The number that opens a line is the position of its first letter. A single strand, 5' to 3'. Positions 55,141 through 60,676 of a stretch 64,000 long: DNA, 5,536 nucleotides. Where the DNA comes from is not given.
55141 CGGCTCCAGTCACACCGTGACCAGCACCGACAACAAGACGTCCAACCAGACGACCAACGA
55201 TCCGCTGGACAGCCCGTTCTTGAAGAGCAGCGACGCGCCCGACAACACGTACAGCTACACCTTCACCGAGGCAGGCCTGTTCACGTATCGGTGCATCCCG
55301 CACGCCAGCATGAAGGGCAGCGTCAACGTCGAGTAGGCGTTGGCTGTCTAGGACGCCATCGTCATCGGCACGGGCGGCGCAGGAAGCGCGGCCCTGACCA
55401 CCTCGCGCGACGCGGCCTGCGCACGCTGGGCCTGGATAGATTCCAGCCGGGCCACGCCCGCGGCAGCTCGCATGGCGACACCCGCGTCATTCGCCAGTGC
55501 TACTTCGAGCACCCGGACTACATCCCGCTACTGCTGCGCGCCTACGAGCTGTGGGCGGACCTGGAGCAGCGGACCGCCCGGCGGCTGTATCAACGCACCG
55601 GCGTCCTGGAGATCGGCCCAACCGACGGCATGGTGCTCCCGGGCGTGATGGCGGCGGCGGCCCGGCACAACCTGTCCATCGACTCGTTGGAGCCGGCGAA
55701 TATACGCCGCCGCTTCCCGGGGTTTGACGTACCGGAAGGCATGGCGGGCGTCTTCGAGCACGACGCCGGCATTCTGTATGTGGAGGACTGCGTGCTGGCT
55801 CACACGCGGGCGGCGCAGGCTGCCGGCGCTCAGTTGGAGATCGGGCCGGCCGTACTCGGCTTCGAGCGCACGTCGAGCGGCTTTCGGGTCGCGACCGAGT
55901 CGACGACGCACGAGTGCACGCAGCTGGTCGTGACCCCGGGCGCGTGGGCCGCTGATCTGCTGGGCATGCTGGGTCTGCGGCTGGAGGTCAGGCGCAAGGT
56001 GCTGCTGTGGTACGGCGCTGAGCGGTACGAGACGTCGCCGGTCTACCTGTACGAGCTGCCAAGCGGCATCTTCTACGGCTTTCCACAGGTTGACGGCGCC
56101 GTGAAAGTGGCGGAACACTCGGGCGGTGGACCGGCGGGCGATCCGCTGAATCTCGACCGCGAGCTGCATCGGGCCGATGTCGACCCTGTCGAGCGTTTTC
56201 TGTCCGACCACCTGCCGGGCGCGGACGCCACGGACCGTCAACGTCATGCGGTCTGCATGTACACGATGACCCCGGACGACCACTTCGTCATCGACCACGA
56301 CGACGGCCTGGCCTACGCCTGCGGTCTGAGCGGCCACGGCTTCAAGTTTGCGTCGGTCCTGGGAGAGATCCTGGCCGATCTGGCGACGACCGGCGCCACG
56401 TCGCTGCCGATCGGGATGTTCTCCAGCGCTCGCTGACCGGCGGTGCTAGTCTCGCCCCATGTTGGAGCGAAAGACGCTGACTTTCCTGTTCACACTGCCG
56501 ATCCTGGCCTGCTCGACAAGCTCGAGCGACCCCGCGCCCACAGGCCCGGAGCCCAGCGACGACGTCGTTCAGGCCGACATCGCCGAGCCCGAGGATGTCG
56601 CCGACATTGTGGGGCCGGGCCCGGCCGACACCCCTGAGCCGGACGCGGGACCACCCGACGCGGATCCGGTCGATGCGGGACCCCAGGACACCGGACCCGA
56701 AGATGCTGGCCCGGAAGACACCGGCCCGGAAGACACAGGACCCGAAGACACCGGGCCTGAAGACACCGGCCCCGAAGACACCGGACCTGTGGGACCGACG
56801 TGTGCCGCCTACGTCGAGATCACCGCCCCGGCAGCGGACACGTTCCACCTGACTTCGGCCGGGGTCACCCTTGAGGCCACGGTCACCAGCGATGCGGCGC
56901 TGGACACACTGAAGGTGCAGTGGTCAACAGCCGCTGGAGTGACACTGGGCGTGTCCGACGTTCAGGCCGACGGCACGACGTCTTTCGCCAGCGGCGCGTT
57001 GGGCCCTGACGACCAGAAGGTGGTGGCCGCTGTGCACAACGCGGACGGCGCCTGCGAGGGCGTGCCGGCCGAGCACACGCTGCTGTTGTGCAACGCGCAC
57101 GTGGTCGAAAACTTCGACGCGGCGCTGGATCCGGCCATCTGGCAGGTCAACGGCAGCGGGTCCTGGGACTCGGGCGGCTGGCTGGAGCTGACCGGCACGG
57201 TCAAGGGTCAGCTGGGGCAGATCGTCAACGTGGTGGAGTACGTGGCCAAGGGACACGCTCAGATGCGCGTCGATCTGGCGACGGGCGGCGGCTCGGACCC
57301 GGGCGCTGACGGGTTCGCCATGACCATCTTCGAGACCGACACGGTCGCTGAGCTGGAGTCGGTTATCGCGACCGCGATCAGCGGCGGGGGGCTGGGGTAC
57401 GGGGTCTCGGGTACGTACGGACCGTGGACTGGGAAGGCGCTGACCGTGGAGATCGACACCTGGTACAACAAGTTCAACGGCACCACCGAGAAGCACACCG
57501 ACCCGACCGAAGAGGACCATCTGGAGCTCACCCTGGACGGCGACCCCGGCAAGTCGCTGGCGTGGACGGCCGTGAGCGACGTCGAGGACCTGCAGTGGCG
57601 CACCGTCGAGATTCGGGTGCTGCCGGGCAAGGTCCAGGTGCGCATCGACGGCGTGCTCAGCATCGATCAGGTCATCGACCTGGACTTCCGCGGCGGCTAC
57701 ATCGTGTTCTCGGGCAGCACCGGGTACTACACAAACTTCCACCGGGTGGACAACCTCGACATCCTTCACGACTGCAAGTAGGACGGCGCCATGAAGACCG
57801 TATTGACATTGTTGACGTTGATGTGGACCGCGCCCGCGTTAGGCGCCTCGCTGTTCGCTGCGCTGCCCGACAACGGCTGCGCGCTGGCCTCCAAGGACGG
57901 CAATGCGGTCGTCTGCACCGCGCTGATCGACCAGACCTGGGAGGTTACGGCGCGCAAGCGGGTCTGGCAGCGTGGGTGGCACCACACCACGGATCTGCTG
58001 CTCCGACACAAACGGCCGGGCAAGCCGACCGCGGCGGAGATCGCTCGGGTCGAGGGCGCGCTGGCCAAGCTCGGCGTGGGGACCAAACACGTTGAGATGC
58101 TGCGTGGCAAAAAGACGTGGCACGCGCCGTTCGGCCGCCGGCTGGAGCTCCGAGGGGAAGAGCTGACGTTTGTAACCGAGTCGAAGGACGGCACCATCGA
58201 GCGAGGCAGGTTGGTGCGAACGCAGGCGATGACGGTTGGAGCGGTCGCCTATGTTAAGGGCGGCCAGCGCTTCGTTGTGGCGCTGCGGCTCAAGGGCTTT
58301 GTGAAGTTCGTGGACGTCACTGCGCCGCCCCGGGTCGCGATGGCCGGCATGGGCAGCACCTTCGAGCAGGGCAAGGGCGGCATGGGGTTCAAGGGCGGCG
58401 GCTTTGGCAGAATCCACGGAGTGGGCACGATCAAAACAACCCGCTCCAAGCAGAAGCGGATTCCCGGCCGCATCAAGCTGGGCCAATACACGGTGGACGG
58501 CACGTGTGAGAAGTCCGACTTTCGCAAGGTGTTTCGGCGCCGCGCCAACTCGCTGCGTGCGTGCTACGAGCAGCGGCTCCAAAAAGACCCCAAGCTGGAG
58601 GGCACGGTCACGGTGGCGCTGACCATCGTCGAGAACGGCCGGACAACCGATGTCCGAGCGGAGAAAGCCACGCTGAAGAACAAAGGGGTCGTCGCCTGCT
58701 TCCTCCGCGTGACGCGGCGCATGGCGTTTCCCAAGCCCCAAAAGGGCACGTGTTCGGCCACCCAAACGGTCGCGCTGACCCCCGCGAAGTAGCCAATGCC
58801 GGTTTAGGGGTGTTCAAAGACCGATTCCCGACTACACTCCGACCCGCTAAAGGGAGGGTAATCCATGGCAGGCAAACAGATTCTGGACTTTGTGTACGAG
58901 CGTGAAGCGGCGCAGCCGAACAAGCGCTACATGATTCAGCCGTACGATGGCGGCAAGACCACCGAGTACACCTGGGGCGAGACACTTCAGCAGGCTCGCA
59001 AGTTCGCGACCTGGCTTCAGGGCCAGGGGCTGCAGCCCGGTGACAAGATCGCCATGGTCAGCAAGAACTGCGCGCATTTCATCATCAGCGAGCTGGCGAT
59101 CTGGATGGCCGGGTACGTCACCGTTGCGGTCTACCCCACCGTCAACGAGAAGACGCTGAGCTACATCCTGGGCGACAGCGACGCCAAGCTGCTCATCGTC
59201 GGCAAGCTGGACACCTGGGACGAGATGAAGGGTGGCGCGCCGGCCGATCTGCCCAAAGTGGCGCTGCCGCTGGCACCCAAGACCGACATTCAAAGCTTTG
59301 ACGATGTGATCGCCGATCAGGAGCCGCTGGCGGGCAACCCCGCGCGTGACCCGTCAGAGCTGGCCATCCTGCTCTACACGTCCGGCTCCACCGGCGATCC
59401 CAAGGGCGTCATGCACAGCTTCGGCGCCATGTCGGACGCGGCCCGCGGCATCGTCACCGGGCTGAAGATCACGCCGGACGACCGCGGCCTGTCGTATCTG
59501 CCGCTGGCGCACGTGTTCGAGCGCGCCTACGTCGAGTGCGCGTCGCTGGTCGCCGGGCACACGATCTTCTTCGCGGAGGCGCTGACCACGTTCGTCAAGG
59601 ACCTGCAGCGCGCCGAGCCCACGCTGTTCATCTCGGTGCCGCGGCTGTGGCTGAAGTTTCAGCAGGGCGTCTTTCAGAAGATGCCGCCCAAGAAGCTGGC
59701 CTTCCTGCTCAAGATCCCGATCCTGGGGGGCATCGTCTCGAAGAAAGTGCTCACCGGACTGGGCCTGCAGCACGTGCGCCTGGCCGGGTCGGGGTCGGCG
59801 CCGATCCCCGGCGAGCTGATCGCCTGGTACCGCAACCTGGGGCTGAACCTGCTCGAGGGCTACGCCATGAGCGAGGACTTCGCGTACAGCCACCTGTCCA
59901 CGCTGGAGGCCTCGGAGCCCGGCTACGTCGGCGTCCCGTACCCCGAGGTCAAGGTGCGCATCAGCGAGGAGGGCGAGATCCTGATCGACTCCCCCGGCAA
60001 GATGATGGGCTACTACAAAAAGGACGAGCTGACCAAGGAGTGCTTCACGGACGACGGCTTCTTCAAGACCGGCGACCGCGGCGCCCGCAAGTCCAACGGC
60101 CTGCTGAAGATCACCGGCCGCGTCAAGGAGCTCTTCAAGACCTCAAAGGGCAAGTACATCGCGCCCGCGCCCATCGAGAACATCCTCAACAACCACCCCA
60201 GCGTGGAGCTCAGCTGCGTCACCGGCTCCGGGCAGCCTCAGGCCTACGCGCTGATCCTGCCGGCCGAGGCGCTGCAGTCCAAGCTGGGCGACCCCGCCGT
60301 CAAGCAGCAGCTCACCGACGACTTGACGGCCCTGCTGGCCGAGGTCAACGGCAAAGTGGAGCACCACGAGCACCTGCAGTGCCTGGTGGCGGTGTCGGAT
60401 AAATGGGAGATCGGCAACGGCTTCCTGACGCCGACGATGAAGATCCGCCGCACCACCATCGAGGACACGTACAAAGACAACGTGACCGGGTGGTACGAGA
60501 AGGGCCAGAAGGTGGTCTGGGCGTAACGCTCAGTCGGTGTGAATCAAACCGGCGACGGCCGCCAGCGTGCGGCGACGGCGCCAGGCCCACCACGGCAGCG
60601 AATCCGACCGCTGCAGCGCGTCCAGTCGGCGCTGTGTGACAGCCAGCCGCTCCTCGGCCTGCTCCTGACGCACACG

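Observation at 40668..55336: Two tandem giant lipoproteins built from a Cys6/His2 module that matches no domain I can name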

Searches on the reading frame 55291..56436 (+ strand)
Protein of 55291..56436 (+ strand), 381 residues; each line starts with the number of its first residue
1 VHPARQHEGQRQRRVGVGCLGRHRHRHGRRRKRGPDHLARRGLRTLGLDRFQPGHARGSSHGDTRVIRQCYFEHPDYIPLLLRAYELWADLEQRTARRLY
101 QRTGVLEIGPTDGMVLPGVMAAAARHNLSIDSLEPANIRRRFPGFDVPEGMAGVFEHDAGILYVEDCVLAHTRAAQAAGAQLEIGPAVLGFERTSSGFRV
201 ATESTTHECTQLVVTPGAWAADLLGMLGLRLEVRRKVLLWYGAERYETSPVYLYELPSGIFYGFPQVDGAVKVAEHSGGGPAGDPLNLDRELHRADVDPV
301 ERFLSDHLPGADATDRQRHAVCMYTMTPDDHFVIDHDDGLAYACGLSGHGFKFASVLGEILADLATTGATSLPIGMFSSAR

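Call 83: search_protein_families(library=pfam, proteins=[window:55291-56436:+], max_evalue=0.0001)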
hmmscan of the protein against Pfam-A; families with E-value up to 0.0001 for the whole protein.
window:55291-56436:+ (381 aa): 1 family
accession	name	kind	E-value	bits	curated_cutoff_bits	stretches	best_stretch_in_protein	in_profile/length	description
PF01266.30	DAO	-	3.5e-40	139.1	27.9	1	37-364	17-353/353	FAD dependent oxidoreductase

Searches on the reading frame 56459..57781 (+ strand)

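Call 26: search_protein_families(library=pfam, proteins=[window:56459-57781:+], max_evalue=0.001)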
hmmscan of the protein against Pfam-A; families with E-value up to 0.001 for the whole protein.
window:56459-57781:+ (440 aa): 1 family
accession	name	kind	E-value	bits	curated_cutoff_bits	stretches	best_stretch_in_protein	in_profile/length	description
PF18483.9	Lectin_L-type_dom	-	3.6e-11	43.8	78.3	1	227-431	9-212/215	Legume lectin beta-barrel domain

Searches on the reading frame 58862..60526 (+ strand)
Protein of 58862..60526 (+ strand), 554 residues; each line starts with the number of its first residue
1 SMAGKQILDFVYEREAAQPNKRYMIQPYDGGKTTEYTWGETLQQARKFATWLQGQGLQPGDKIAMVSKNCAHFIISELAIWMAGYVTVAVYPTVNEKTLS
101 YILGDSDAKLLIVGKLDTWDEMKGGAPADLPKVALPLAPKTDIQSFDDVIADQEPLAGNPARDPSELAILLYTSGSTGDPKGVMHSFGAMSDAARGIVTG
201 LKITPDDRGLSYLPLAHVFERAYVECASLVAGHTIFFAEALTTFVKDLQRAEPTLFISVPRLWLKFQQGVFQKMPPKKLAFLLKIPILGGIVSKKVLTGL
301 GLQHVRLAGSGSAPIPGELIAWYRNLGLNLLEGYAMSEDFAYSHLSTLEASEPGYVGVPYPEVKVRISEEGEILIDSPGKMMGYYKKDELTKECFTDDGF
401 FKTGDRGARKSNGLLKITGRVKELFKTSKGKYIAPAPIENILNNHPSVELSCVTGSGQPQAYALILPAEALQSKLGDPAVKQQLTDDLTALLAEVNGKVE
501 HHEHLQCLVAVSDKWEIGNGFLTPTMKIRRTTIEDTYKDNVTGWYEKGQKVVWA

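Call 26: search_protein_families(library=pfam, proteins=[window:58862-60526:+], max_evalue=0.001)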
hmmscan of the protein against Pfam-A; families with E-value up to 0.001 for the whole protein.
window:58862-60526:+ (554 aa): 2 families
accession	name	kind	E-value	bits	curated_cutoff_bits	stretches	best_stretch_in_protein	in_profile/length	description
PF00501.34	AMP-binding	-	1.2e-68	232.2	29.9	1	14-385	4-384/384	AMP-binding enzyme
PF23562.2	AMP-binding_C_3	-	1.1e-09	39.1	20.8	1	427-547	6-122/124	AMP-binding enzyme C-terminal domain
